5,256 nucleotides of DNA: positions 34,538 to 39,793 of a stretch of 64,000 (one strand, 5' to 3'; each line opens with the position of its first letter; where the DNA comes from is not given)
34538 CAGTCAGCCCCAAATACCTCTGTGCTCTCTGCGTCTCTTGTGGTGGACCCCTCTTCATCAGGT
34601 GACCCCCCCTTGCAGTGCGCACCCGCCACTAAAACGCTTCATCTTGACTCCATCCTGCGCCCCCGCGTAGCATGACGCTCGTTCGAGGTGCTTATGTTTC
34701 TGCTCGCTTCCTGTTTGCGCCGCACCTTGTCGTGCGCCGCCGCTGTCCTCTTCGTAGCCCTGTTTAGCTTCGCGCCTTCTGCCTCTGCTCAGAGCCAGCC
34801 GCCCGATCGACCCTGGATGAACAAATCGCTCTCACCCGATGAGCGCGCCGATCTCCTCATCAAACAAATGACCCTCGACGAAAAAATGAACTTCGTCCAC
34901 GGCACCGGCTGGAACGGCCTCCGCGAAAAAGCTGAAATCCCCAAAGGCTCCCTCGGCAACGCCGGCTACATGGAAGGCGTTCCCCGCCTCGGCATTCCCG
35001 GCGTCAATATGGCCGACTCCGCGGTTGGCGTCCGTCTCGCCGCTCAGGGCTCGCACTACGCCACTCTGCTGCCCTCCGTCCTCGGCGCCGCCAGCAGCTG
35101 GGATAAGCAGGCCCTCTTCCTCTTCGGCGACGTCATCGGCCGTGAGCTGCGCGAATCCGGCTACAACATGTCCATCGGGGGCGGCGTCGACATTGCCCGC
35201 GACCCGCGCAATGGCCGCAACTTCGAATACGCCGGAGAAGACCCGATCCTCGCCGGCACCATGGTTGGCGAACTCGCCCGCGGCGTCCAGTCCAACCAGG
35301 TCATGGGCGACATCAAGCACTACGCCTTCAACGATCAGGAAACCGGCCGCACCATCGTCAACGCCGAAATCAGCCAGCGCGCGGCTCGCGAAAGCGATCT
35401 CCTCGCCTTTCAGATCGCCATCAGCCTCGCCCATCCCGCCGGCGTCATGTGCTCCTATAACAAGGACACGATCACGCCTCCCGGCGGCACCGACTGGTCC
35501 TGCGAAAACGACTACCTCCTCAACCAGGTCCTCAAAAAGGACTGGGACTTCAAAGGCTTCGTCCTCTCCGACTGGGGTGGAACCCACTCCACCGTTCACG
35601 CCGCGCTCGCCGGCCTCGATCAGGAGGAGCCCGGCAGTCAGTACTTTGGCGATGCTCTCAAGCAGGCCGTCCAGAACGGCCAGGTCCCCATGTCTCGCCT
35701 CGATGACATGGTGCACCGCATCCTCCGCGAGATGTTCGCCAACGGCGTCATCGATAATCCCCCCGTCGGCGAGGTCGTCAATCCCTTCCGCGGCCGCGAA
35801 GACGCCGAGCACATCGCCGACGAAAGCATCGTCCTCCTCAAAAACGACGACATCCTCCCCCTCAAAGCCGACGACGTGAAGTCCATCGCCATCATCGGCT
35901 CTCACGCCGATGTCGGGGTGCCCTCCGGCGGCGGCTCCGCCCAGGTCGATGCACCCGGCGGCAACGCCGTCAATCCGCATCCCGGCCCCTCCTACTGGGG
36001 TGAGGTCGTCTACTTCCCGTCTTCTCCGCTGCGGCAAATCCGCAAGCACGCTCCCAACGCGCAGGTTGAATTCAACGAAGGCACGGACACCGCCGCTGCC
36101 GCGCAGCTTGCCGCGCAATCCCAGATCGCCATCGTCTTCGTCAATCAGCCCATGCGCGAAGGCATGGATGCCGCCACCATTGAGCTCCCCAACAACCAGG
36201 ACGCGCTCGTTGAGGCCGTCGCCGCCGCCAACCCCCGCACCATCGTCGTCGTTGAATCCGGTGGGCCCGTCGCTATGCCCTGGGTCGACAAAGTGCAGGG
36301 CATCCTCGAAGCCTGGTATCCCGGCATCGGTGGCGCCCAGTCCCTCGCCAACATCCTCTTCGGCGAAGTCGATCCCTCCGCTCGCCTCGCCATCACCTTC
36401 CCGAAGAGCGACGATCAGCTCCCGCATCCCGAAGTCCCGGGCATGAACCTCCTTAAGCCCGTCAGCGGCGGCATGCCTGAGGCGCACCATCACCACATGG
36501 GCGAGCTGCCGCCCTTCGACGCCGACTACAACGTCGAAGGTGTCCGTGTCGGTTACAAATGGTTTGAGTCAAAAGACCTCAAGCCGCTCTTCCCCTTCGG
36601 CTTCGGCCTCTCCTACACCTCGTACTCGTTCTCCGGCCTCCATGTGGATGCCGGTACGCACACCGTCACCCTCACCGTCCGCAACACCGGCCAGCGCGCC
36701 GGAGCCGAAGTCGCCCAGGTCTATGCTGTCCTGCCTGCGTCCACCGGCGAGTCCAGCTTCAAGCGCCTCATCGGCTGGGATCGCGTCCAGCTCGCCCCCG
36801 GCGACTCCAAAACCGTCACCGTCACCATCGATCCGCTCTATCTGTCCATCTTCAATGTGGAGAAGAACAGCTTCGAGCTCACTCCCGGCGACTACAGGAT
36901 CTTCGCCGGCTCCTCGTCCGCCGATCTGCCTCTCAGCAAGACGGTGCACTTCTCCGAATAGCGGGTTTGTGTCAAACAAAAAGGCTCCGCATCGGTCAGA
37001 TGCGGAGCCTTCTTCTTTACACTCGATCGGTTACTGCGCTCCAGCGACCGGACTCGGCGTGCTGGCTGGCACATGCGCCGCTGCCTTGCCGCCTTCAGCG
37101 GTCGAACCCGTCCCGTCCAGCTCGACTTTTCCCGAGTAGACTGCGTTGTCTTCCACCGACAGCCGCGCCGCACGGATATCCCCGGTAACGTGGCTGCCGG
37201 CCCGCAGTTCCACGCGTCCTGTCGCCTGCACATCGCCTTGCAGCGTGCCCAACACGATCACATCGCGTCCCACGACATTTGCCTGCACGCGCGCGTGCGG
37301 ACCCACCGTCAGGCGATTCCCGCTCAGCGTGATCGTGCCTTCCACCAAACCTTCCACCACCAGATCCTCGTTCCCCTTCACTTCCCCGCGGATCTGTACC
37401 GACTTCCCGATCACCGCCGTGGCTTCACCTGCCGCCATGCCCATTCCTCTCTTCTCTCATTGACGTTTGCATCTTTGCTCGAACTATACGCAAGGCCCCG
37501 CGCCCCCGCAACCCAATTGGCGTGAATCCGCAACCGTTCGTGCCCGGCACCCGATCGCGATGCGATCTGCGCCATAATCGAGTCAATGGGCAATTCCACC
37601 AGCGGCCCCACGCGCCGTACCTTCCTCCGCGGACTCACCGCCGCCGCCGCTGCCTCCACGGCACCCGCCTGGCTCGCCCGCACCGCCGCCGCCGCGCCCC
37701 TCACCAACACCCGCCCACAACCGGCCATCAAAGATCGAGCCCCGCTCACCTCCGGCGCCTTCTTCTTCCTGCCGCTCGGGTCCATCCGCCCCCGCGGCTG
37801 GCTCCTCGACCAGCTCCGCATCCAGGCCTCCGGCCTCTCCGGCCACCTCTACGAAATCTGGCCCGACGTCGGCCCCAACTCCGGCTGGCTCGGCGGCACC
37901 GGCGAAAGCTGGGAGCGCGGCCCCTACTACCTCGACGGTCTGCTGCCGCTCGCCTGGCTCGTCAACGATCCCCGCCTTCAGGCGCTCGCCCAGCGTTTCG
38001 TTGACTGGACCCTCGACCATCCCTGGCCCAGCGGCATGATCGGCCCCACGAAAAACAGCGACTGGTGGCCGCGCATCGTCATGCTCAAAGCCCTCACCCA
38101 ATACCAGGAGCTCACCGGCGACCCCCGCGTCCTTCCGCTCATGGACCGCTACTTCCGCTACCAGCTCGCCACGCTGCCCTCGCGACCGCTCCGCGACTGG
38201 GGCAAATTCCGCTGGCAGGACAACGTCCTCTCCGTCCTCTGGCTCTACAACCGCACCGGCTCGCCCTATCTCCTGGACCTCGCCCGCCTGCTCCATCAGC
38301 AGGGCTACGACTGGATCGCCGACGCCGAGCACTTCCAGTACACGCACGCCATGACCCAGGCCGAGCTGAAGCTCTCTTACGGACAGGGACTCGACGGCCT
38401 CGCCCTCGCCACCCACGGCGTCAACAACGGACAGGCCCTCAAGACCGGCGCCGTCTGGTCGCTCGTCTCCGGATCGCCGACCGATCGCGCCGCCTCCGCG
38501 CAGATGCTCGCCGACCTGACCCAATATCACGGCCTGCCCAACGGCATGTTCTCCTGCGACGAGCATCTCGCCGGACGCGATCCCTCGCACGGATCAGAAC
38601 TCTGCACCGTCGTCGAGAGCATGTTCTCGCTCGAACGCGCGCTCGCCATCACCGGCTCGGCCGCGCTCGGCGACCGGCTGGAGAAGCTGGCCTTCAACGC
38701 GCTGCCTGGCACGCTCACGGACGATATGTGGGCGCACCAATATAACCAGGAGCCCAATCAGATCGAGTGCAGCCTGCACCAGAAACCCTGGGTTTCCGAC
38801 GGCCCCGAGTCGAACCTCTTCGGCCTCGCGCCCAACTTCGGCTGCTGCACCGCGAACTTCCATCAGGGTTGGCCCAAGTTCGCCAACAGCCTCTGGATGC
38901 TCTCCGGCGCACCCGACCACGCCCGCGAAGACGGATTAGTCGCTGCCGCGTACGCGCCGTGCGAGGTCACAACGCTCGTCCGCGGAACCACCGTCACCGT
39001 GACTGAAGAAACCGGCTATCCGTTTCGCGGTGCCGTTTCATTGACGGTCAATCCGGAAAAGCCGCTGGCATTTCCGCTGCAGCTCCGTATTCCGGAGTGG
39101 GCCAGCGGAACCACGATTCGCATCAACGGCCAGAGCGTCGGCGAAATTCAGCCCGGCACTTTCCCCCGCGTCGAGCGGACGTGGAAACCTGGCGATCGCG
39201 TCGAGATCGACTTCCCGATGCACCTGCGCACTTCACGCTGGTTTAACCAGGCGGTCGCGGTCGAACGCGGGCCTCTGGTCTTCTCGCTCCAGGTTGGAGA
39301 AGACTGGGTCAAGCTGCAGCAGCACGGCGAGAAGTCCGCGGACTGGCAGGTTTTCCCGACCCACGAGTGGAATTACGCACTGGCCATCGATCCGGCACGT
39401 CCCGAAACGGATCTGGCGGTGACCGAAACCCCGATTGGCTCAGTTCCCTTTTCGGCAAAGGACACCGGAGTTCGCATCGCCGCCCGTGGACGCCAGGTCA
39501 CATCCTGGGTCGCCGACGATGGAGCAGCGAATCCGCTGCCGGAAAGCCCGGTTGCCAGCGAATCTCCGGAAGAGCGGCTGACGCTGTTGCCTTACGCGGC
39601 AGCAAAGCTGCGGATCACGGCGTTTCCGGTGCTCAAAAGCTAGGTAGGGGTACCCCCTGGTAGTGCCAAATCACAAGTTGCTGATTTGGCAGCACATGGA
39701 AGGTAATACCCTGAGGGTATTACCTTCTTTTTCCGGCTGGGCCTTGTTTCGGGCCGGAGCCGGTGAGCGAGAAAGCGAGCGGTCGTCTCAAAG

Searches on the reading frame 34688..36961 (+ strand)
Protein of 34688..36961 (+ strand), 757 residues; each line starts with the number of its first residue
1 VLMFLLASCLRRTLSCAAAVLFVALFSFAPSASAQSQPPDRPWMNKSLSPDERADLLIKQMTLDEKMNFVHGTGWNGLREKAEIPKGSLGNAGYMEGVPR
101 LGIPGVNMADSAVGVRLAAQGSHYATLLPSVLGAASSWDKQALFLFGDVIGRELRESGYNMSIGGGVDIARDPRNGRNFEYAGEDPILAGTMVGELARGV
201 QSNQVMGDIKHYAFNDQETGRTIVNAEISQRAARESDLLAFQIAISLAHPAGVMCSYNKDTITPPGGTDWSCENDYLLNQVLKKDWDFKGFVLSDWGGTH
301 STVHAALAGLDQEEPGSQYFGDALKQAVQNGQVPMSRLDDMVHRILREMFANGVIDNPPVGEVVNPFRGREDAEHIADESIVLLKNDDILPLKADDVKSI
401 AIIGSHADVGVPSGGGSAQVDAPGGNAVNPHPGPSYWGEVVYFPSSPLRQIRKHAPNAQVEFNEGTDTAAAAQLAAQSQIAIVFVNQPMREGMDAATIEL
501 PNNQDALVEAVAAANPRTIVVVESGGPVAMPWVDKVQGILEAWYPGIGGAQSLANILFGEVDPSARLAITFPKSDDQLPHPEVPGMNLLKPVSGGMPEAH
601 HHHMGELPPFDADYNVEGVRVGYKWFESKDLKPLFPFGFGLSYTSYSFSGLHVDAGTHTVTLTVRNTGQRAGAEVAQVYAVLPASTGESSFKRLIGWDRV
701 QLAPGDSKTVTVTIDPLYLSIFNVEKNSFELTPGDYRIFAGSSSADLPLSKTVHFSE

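Call 75: search_protein_families(library=pfam, proteins=[window:34688-36961:+], max_evalue=0.00001)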
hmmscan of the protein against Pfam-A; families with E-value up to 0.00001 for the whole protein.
window:34688-36961:+ (757 aa): 3 families
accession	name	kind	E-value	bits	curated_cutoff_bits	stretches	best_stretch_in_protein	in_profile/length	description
PF01915.27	Glyco_hydro_3_C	-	4.2e-54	184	31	1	381-643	1-200/200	Glycosyl hydrolase family 3 C-terminal domain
PF00933.27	Glyco_hydro_3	-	2.6e-29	103.1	27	1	100-347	60-315/316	Glycosyl hydrolase family 3 N terminal domain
PF14310.12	Fn3-like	-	7.2e-17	61.7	25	1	674-744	1-71/71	Fibronectin type III-like domain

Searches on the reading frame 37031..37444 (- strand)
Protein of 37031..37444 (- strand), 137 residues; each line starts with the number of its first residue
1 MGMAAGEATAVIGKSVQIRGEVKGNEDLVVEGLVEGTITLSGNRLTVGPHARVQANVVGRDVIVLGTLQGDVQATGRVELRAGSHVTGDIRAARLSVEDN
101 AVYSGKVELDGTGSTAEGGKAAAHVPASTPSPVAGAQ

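Call 76: search_protein_families(library=pfam, proteins=[window:37031-37444:-], max_evalue=0.00001)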
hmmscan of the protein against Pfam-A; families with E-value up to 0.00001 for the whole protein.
window:37031-37444:- (137 aa): 1 family
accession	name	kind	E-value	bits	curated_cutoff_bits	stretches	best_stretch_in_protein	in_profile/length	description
PF04519.19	Bactofilin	-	4.4e-23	81.8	27.9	1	11-107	2-97/98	Polymer-forming cytoskeletal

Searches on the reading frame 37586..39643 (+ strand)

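Call 47: search_protein_families(library=pfam, proteins=[window:37586-39643:+], max_evalue=0.1)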
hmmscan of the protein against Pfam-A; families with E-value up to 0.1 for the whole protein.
window:37586-39643:+ (685 aa): 4 families
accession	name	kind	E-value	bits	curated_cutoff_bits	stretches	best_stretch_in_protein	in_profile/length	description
PF20736.2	Glyco_hydro127M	-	4.3e-22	78.5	24.2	1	452-545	3-95/95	Beta-L-arabinofuranosidase, GH127 middle domain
PF07944.18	Beta-AFase-like_GH127_cat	-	1.3e-13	51.1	24.9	1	147-433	118-375/376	Beta-L-arabinofuranosidase, GH127 catalytic domain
PF10518.14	TAT_signal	-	0.0093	16.3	22.7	1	8-26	2-20/21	TAT (twin-arginine translocation) pathway signal sequence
PF20737.2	Glyco_hydro127C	-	0.089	13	23.7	0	555-673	15-58/71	Glycoside hydrolase family 127 C-terminal domain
